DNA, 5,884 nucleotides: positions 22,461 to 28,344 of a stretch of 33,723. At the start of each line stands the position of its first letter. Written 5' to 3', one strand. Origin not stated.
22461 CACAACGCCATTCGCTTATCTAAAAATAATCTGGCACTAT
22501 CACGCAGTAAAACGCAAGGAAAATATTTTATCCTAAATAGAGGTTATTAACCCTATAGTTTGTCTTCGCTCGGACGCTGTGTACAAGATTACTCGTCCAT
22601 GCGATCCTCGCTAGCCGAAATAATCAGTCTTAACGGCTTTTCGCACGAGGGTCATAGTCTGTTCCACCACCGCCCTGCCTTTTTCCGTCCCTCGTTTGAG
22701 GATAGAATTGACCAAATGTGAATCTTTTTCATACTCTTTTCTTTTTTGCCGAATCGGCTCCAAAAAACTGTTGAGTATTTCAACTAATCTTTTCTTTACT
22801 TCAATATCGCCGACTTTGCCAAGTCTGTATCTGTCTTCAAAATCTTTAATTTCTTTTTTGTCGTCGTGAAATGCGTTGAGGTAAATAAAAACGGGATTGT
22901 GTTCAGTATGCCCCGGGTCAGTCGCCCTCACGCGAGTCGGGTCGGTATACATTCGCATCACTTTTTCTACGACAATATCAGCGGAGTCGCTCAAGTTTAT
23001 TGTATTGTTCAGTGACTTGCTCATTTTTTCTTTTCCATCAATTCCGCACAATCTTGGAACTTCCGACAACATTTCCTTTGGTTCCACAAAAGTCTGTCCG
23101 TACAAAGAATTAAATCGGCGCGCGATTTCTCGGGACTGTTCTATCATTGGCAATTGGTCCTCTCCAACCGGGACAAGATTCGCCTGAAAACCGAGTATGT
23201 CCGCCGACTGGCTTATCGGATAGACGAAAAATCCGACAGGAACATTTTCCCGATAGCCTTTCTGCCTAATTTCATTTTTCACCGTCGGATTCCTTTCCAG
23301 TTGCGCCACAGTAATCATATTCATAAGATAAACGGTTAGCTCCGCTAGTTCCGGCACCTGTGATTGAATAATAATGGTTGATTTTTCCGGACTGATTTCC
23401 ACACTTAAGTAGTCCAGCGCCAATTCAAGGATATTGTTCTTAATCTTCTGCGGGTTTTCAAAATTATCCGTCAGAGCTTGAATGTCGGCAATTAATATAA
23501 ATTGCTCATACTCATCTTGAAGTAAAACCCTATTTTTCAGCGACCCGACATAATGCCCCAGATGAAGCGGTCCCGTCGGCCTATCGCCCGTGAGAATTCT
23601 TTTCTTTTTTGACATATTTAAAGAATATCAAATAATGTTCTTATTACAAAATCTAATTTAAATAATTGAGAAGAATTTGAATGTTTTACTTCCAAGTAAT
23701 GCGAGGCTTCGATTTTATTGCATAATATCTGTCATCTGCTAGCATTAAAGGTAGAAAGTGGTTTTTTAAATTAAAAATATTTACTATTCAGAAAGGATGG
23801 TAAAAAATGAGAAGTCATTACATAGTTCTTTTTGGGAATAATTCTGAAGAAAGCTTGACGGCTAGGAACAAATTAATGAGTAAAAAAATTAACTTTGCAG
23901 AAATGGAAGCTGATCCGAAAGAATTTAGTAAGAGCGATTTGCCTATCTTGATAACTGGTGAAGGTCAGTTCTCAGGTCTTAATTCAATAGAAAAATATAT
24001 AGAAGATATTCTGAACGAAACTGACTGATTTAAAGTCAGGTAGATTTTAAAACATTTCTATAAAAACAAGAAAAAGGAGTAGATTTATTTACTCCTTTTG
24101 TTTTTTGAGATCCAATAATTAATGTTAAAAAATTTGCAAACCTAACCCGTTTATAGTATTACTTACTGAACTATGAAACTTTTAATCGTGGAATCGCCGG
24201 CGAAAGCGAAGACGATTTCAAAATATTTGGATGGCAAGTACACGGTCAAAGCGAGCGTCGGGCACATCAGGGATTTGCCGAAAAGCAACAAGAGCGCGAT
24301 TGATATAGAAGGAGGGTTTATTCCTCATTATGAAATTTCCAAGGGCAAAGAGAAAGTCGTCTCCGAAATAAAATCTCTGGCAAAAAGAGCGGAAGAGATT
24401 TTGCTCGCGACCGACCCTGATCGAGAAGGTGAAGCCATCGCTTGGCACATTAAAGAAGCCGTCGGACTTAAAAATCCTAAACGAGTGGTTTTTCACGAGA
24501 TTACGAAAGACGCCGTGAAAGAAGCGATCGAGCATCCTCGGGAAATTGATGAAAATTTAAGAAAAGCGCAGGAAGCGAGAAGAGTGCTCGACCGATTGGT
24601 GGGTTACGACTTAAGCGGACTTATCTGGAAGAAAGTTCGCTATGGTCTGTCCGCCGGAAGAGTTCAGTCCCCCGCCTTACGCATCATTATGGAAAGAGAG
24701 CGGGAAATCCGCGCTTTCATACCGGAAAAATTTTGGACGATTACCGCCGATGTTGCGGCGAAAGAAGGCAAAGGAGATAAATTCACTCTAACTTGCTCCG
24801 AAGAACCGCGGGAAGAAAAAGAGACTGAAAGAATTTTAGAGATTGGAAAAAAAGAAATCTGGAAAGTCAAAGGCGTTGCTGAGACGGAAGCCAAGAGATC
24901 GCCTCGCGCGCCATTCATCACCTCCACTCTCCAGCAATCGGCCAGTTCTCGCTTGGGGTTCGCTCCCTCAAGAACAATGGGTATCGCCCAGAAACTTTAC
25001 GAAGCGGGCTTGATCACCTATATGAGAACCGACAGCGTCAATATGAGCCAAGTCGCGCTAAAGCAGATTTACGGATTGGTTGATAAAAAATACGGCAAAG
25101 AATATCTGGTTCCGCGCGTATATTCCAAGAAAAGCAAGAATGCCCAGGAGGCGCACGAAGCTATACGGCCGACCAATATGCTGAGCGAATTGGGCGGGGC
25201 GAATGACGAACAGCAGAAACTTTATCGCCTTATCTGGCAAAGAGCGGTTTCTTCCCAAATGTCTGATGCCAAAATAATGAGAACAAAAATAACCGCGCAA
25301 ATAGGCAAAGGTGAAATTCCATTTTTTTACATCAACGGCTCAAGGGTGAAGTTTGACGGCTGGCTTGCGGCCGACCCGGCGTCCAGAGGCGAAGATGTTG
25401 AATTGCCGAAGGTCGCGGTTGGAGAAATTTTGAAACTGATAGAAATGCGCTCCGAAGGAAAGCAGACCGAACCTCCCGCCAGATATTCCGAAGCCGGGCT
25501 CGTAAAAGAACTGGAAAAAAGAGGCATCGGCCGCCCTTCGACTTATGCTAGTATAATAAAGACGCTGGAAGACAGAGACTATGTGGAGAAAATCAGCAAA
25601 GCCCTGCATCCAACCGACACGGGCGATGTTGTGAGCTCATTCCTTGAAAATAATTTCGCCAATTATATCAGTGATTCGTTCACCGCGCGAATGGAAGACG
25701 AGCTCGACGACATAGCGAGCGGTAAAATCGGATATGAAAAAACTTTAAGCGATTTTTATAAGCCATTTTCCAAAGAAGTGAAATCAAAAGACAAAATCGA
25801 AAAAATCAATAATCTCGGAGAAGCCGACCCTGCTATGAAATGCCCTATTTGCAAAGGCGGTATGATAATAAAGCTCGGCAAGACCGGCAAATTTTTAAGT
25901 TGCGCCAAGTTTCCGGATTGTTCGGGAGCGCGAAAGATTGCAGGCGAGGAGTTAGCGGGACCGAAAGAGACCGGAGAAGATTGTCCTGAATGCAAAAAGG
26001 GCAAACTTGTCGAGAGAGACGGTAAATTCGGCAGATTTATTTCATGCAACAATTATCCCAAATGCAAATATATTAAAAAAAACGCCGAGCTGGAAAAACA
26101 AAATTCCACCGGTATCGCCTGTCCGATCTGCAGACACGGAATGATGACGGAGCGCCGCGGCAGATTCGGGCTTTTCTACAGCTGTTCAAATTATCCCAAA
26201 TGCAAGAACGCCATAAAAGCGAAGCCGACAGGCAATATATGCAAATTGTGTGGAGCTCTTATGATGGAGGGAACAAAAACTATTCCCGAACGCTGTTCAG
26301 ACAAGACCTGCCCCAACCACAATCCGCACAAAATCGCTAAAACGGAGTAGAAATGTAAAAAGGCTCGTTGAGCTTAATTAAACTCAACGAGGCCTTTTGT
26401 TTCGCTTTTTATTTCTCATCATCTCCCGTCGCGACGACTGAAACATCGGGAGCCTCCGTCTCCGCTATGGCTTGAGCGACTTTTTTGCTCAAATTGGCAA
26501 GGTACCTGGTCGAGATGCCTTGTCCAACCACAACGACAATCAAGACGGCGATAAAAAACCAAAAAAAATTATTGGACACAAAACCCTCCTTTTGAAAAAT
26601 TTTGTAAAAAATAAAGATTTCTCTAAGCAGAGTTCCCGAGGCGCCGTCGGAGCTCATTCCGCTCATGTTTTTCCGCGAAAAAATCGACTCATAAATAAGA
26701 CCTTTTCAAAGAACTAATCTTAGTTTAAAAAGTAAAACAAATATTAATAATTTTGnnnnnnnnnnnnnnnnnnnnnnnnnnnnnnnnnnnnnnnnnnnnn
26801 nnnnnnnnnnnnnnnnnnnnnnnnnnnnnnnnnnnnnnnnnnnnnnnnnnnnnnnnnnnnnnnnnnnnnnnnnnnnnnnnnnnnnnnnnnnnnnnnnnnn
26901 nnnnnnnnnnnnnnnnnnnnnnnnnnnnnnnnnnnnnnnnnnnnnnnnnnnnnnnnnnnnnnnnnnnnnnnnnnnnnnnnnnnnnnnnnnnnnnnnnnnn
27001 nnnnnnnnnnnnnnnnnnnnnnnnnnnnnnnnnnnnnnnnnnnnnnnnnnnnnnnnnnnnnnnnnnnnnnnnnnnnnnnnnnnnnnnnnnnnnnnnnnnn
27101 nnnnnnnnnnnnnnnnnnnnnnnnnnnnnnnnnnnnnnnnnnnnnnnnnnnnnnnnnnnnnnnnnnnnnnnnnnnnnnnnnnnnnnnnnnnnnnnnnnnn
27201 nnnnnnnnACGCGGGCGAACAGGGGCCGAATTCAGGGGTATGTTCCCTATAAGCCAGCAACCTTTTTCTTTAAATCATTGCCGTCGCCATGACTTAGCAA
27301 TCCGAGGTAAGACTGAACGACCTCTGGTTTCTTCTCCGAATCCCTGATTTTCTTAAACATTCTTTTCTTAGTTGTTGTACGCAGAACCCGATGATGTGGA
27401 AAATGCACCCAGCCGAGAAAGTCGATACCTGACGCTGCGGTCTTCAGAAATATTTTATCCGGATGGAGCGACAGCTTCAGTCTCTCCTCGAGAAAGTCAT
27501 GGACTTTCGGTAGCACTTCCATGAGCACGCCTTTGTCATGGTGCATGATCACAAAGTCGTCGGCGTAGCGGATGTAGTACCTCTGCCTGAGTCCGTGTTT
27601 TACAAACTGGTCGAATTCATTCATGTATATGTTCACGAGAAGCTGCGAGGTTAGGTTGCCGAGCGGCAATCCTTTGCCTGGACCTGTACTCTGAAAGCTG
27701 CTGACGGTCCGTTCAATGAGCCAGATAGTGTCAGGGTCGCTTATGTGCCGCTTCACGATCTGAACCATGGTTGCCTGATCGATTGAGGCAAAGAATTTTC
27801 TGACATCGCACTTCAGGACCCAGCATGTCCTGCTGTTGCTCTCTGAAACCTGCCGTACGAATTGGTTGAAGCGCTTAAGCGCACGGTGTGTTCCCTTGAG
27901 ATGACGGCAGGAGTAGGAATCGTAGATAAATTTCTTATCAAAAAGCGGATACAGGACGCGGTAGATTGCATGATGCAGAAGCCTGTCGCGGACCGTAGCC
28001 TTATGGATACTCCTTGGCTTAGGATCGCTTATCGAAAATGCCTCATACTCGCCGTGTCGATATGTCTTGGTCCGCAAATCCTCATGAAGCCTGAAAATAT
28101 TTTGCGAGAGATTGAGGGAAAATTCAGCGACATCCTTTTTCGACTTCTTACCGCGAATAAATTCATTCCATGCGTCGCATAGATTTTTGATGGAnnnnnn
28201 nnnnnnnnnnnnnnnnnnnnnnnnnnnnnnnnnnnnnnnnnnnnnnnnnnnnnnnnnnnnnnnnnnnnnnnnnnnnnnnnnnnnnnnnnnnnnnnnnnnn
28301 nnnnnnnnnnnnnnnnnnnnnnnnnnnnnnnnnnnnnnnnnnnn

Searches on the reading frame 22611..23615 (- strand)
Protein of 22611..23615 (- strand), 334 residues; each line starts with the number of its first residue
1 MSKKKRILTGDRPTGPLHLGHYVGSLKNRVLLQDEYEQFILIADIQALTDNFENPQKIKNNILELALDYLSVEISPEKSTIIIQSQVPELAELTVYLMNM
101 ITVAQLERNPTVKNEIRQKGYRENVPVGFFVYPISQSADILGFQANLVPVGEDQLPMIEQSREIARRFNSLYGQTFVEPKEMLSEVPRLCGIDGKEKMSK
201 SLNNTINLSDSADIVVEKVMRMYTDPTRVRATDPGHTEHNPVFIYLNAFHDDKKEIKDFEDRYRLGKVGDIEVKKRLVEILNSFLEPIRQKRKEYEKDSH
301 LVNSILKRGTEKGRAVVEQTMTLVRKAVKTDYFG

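Call 71: search_protein_families(library=pfam, proteins=[window:22611-23615:-], max_evalue=0.00001)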
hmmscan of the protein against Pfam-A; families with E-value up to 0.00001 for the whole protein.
window:22611-23615:- (334 aa): 1 family
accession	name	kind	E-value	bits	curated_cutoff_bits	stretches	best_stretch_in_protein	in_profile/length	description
PF00579.31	tRNA-synt_1b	-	4.6e-60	203.9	21.1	1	4-286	5-292/292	tRNA synthetases class I (W and Y)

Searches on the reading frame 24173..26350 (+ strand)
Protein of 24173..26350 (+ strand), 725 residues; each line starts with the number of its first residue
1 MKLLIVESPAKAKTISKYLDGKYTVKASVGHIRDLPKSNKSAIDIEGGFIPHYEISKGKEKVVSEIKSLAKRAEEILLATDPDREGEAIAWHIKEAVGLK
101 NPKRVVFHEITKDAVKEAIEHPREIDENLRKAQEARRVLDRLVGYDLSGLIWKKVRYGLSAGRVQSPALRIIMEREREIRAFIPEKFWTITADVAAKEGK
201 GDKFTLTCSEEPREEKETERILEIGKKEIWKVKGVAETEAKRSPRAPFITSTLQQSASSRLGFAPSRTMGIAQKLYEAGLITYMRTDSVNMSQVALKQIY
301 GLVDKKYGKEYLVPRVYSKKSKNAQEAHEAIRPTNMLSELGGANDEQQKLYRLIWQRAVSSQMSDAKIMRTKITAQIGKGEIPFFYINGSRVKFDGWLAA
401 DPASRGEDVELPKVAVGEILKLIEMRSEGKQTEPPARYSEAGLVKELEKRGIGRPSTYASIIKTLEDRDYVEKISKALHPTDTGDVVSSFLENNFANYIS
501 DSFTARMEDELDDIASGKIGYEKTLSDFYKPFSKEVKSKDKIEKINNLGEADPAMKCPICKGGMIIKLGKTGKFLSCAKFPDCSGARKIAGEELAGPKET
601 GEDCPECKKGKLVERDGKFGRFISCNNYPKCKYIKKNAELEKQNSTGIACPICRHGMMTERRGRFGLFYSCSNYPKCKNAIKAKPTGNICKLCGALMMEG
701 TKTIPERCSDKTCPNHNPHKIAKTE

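Call 71: search_protein_families(library=pfam, proteins=[window:24173-26350:+], max_evalue=0.00001)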
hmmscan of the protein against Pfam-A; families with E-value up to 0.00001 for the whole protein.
window:24173-26350:+ (725 aa): 3 families
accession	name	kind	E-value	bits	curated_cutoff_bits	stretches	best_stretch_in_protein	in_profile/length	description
PF01131.25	Topoisom_bac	-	7.8e-123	410.9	35.1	1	125-525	2-410/411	DNA topoisomerase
PF01396.24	Zn_ribbon_Top1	-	9.5e-36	121.8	32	3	601-636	1-35/39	Topoisomerase DNA binding C4 zinc finger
PF01751.28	Toprim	-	2.1e-24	85.9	23.1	1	3-110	2-96/96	Toprim domain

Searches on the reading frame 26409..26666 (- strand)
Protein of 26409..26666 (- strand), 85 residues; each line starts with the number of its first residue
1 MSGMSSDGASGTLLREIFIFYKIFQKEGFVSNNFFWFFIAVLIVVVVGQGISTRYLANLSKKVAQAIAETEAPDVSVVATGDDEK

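Call 103: search_protein_families(library=phrogs, proteins=[window:26409-26666:-], max_evalue=0.01)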
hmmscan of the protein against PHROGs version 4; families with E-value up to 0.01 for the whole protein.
window:26409-26666:- (85 aa): 0 families

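Call 104: search_protein_families(library=padloc, proteins=[window:26409-26666:-], max_evalue=0.01)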
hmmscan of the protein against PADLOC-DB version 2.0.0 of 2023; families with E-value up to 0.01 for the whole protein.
window:26409-26666:- (85 aa): 1 family
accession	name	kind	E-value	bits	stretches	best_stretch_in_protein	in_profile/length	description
PDLC03043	REase_I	-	0.00031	17.9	1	11-65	171-222/313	Type I restriction enzyme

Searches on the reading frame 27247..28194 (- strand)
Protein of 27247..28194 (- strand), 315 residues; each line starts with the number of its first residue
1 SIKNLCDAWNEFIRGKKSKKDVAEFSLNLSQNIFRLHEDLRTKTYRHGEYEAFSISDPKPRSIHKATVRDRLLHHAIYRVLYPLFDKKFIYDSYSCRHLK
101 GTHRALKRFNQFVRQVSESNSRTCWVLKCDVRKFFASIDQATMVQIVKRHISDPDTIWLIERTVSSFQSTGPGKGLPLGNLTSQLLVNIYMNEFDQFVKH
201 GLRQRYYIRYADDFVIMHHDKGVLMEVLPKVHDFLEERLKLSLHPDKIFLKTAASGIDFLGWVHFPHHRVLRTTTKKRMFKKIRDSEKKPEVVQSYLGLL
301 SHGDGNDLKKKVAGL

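Call 5: search_protein_families(library=pfam, proteins=[window:27247-28077:-], max_evalue=0.01)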
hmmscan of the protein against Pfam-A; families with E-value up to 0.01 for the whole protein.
window:27247-28077:- (276 aa): 1 family
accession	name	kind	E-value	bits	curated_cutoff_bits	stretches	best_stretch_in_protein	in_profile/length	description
PF00078.32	RVT_1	-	4.7e-24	85.7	29.6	1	20-223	8-203/205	Reverse transcriptase (RNA-dependent DNA polymerase)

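Call 6: search_protein_families(library=ncbifam, proteins=[window:27247-28077:-], max_evalue=0.01)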
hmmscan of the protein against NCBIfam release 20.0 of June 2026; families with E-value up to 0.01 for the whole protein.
window:27247-28077:- (276 aa): 8 families
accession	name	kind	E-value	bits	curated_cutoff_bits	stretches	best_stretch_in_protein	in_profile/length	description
TIGR04416.1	group_II_RT_mat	equivalog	9.3e-40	136.8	300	1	1-246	43-293/353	group II intron reverse transcriptase/maturase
NF041747.1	Drt3a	equivalog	3.6e-21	76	200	1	80-210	106-236/412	antiviral reverse transcriptase Drt3a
NF038233.2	retron_St85_RT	exception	7.1e-17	61.6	235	1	82-208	86-213/289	retron St85 family RNA-directed DNA polymerase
NF041746.1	Drt2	equivalog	3.6e-14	52.8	390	1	123-246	210-342/416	antiviral reverse transcriptase Drt2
TIGR04499.1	abortive_AbiA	subfamily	2.2e-06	26.7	250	1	68-183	129-256/615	AbiA family abortive infection protein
NF042941.1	Retron_TIR_antiphage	equivalog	1.5e-05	24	600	1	79-197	86-203/464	TIR domain-containing anti-phage reverse transcriptase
NF041750.1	Drt5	equivalog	1.8e-05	23.9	550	1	65-210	107-249/484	antiviral reverse transcriptase Drt5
NF041749.1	Drt4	equivalog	0.00054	19.1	450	1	134-209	192-264/489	antiviral reverse transcriptase Drt4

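Call 11: search_solved_structures(query=window:27247-28077:-, max_evalue=0.001, show_alignments=1)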
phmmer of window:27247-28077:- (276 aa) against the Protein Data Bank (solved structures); distinct sequences matched with E-value up to 0.001: 10.
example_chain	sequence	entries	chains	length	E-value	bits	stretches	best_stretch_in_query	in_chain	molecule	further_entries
8ub7_A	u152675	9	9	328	1.2e-37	133.1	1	3-251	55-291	Reverse transcriptase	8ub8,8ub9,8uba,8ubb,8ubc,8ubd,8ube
5hhl_A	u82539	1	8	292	4.6e-19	72.2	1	3-226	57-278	Retron-type reverse transcriptase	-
7uim_D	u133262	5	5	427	6.9e-19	71.6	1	3-230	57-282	Group II intron reverse transcriptase/maturase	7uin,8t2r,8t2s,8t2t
5hhj_A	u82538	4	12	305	2.1e-18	70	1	20-224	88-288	Retron-type reverse transcriptase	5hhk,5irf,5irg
6me0_C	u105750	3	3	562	1.2e-13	54.4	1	20-250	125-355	Maturase reverse transcriptase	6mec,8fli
8bgj_A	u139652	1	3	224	1.3e-13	54.3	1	82-224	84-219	RNA-directed DNA polymerase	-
6ar1_A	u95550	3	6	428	1.7e-13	53.9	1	21-235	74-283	GsI-IIC RT | Trt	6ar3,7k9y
5g2x_C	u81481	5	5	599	6.7e-12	48.7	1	20-161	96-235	GROUP II INTRON-ENCODED PROTEIN LTRA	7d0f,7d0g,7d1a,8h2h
7kft_D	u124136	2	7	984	1.1e-10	44.8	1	6-231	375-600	Cas6-RT-Cas1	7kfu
9z6y_A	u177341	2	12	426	1.5e-05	27.9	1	88-178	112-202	Drt3a reverse transcriptase protein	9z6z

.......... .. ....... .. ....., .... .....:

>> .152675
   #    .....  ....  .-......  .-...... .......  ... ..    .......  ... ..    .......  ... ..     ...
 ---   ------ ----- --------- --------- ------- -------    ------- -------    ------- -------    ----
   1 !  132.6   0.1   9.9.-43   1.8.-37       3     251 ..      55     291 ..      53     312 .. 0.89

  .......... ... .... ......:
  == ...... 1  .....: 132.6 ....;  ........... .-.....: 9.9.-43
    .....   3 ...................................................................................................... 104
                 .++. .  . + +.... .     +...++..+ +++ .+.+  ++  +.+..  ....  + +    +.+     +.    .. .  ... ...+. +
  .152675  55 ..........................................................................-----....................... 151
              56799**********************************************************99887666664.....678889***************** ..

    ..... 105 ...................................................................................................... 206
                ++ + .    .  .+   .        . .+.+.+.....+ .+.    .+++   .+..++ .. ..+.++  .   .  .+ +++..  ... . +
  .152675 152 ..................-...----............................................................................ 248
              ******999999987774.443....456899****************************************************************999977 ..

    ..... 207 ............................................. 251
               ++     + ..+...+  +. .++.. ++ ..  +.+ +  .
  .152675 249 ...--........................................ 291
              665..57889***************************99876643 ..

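Call 100: find_encoding_contigs(protein=window:27247-28077:-, flank=2500, max_places=10)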
Protein window:27247-28077:- (276 aa): 2 contigs read that carry it; 1 place shown.
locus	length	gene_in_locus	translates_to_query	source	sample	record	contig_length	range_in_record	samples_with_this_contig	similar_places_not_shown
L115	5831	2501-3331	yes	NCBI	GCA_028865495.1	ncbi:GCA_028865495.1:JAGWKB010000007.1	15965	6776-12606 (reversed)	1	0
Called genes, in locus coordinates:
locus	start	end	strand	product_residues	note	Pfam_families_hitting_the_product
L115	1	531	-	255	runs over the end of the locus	PF01209:Ubie_methyltran, PF13489:Methyltransf_23, PF05175:MTS, PF13847:Methyltransf_31, PF08241:Methyltransf_11, PF08242:Methyltransf_12, PF13649:Methyltransf_25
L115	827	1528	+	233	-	-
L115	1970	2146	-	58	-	PF22296:bAvd (weak)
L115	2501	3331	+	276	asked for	PF00078:RVT_1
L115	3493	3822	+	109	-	-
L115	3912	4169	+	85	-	-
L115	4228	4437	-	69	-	PF01396:Zn_ribbon_Top1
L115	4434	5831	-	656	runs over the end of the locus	PF01751:Toprim, PF01131:Topoisom_bac, PF01396:Zn_ribbon_Top1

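Call 103: search_protein_families(library=phrogs, proteins=[window:27247-28194:-], max_evalue=0.01)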
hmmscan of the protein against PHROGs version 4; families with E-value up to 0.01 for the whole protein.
window:27247-28194:- (315 aa): 3 families
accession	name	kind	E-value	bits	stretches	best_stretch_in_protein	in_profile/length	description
phrog_1423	-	DNA, RNA and nucleotide metabolism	1.8e-106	358.4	1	1-312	108-434/1040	Reverse transcriptase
phrog_2825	-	DNA, RNA and nucleotide metabolism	5.6e-08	33.3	1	125-284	111-269/336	polymerase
phrog_10428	-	other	0.0083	15.9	0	93-163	166-236/476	L-glutamine-D-fructose-6-phosphate aminotransferase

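Call 104: search_protein_families(library=padloc, proteins=[window:27247-28194:-], max_evalue=0.01)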
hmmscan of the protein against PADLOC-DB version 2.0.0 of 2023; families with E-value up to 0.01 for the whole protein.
window:27247-28194:- (315 aa): 79 families (the best 25 are shown)
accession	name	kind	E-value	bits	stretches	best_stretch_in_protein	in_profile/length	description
PDLC01136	RT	-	3.7e-52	175.4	1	3-263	9-257/263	RT (reverse transcriptase)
PDLC02063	Cas1_IIIb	-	6.2e-38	128.7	1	23-283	36-292/617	-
PDLC03754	RT_UG17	-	2.5e-31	107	1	21-284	36-290/429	DRT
PDLC03779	RT_UG4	-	3.3e-29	100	1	17-286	21-280/307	DRT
PDLC03768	Drt3a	-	1.7e-25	88.4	1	119-284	130-286/411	DRT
PDLC03764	RT_UG26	-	7.4e-23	78.9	1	59-286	70-294/398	DRT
PDLC02175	Drt3a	-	1.7e-21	75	1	120-248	105-233/417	-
PDLC03755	RT_UG18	-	7.5e-20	69.6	1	63-286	63-283/295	DRT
PDLC03761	RT_UG23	-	2.3e-19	67.3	1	61-249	70-262/489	DRT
PDLC03756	RT_UG19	-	3.1e-19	67.4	1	108-286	130-311/562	DRT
PDLC03778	RT_UG39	-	3.5e-19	67.2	2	174-248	292-365/541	DRT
PDLC01607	RT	-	1.1e-18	66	1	79-262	15-159/161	"CAS-I,CAS-II,CAS-III,CAS-IV,CAS-V,CAS-VI; acquisition_associated"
PDLC03759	RT_UG21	-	2.5e-18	64.1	1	10-244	20-258/503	DRT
PDLC03758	RT_UG20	-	2.7e-18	64.3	1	69-248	85-265/511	DRT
PDLC03785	RT_UG9_large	-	3.4e-18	63.3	1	35-248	279-498/772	DRT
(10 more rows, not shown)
